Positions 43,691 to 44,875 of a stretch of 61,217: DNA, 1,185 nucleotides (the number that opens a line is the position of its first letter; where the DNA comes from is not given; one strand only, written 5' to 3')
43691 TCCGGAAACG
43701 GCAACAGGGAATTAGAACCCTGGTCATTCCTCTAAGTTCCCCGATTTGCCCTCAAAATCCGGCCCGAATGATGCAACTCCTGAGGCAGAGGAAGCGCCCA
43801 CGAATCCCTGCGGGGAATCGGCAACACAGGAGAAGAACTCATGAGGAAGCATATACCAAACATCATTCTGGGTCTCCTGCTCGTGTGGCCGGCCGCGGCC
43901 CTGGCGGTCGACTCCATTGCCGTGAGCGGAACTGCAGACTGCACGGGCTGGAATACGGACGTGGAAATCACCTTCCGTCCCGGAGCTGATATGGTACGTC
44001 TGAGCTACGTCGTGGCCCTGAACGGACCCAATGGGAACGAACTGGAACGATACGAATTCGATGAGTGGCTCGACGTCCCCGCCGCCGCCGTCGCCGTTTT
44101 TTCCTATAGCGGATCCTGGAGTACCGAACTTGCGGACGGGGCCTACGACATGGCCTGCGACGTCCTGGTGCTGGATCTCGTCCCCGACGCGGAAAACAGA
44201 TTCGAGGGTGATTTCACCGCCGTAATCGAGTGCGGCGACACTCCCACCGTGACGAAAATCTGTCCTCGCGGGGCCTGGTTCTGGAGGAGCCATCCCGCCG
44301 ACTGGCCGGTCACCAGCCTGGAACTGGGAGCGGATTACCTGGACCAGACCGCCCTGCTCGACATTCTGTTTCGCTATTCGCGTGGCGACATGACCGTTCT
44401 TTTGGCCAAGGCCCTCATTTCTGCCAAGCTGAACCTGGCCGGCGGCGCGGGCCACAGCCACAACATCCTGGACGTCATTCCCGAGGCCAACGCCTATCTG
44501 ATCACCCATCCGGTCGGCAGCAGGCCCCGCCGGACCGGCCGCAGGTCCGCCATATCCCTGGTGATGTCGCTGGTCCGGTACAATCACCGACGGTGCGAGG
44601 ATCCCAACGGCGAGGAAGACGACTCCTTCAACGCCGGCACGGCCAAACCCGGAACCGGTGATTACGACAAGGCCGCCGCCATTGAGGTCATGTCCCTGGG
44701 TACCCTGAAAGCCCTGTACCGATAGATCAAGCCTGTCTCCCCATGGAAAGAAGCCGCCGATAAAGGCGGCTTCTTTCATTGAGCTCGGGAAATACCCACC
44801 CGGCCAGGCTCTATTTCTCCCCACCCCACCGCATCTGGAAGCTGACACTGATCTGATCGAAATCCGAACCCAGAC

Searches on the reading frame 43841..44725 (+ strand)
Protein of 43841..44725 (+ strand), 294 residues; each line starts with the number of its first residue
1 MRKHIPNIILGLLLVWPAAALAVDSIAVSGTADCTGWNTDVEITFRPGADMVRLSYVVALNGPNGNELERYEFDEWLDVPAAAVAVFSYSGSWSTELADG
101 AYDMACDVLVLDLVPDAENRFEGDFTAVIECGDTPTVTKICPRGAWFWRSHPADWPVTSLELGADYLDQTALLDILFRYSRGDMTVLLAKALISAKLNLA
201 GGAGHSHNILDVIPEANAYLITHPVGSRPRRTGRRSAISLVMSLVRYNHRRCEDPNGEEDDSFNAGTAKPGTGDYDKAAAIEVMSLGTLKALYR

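Call 71: search_protein_families(library=ncbifam, proteins=[window:43841-44725:+], max_evalue=1)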
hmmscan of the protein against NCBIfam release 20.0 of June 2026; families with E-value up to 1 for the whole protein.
window:43841-44725:+ (294 aa): 0 families

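Call 77: find_homologous_proteins(query=window:43841-44725:+, max_evalue=0.001)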
Query window:43841-44725:+ (294 aa): 21 proteins with E <= 0.001 among 8000 candidates.
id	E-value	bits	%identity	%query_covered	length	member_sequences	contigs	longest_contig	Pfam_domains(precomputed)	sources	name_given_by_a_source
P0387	2.6e-90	321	53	100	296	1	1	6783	-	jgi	jgi:hypothetical protein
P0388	3.8e-89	317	52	100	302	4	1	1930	-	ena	-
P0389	1.2e-87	312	51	100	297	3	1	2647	-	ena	-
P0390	2.3e-85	304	51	100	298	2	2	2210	-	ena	-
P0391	8.2e-85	303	50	100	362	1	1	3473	-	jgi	jgi:hypothetical protein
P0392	9.9e-85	302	51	100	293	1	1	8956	-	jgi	jgi:hypothetical protein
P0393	2.4e-84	301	49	100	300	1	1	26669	-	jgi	jgi:hypothetical protein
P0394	7.1e-81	290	49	100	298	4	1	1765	-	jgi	jgi:hypothetical protein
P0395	7.9e-81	290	50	100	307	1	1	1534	-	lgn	-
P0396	9.8e-81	289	49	100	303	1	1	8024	-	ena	-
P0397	2.1e-80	288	48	100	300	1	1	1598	-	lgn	-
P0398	3.2e-80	288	49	100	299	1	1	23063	-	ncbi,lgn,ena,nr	ncbi:MAG: hypothetical protein KAH56_09985 [Candidatus Krumholzibacteria bacterium]|nr:hypothetical 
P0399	3.6e-79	284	48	100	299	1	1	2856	-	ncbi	-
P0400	5.7e-79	283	48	100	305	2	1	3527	-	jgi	jgi:hypothetical protein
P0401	3.0e-78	281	50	98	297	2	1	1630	-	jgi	-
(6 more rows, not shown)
